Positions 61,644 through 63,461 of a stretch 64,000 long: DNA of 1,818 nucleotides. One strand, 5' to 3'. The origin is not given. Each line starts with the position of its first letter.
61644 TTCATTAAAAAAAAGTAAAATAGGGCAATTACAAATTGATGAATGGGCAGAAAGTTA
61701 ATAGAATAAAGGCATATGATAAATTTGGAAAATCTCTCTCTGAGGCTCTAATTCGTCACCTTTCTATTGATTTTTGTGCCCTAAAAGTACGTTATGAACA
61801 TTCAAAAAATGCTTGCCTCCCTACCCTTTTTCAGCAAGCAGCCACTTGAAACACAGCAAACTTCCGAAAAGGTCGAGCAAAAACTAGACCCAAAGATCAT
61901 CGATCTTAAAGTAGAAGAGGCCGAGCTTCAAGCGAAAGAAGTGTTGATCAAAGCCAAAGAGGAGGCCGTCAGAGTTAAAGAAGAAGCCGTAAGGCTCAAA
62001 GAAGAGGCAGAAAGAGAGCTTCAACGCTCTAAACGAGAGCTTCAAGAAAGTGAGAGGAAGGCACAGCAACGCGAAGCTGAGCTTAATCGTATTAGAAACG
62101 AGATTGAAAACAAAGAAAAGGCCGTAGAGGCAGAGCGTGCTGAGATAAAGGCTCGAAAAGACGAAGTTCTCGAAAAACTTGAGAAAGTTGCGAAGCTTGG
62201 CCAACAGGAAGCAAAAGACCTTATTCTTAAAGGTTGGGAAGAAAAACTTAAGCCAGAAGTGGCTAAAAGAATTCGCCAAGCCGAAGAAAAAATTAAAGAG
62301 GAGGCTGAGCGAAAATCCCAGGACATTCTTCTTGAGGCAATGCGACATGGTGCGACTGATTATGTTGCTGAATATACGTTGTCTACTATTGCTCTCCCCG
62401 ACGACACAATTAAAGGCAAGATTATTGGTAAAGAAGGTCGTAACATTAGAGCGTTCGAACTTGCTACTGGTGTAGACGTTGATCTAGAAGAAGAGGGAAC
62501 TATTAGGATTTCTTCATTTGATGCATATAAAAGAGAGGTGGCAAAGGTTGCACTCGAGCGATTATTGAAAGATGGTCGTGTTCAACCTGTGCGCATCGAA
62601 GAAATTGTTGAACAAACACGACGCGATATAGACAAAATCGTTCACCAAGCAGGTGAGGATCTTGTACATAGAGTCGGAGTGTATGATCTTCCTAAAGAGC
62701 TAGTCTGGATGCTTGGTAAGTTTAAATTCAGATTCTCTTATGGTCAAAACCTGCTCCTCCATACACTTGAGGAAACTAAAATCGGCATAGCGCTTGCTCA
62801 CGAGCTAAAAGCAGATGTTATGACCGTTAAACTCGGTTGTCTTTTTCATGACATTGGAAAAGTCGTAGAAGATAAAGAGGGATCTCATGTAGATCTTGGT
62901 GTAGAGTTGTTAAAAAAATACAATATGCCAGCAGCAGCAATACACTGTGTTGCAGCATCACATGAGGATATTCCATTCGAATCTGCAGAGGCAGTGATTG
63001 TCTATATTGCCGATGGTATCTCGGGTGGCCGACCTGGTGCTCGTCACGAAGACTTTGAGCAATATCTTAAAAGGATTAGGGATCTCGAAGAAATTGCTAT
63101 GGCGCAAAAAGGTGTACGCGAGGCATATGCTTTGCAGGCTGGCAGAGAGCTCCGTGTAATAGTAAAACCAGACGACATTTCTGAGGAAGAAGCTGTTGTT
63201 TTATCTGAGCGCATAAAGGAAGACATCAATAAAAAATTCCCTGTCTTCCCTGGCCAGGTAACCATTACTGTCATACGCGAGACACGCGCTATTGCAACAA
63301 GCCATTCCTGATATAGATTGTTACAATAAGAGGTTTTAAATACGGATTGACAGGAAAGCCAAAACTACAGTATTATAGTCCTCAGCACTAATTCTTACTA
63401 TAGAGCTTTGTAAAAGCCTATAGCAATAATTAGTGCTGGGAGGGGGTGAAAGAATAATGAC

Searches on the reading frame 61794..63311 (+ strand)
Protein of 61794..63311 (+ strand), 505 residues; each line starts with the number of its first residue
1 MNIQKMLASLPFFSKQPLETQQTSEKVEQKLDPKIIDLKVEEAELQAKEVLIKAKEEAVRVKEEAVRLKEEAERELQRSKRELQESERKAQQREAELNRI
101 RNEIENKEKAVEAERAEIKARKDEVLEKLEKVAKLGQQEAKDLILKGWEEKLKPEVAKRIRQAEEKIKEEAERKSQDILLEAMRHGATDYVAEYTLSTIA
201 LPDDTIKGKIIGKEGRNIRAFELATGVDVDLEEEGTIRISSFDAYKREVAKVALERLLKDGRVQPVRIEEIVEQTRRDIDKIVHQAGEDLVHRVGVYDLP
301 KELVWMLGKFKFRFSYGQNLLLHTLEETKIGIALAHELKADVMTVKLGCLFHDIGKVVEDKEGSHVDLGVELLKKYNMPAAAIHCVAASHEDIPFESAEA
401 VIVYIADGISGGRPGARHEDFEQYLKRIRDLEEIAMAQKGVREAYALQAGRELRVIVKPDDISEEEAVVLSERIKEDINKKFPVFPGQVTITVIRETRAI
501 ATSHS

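Call 64: search_protein_families(library=pfam, proteins=[window:61794-63311:+], max_evalue=0.00001)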
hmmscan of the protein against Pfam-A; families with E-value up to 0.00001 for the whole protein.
window:61794-63311:+ (505 aa): 3 families
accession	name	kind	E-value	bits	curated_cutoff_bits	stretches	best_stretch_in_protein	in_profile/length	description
PF12072.13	RNase_Y_N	-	2e-19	70.3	32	1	38-190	27-201/201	RNase Y N-terminal region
PF01966.28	HD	-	2.6e-11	44.3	22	1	323-410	4-114/116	HD domain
PF00013.35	KH_1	-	1.8e-06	28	21.5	1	206-254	10-64/66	KH domain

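Call 75: find_encoding_contigs(protein=window:61794-63311:+, flank=10000, max_places=1)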
Protein window:61794-63311:+ (505 aa): 5 contigs read that carry it; 1 place shown.
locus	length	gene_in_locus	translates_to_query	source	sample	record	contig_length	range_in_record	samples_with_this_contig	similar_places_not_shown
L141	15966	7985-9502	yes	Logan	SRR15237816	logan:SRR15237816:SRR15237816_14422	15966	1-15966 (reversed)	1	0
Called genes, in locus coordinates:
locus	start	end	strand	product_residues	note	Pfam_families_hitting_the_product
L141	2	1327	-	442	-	?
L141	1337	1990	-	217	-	PF26593:TraC-like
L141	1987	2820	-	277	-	PF12666:PrgI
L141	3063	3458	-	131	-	PF11969:DcpS_C (weak), PF01230:HIT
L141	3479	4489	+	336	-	PF03486:HI0933_like (faint), PF07992:Pyr_redox_2, PF13738:Pyr_redox_3, PF00070:Pyr_redox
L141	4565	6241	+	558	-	PF13529:Peptidase_C39_2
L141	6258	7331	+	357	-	PF00154:RecA_N, PF06745:ATPase (weak), PF08423:Rad51, PF27531:MT3502_N (weak), PF21096:RecA_C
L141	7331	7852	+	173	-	PF21982:RecX_HTH1, PF02631:RecX_HTH2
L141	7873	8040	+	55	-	-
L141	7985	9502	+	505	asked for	PF12072:RNase_Y_N, PF00013:KH_1 (weak), PF01966:HD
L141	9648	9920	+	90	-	PF00216:Bac_DNA_binding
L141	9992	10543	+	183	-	PF18915:DUF5667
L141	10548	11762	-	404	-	PF04932:Wzy_C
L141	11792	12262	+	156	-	PF01668:SmpB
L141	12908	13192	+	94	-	-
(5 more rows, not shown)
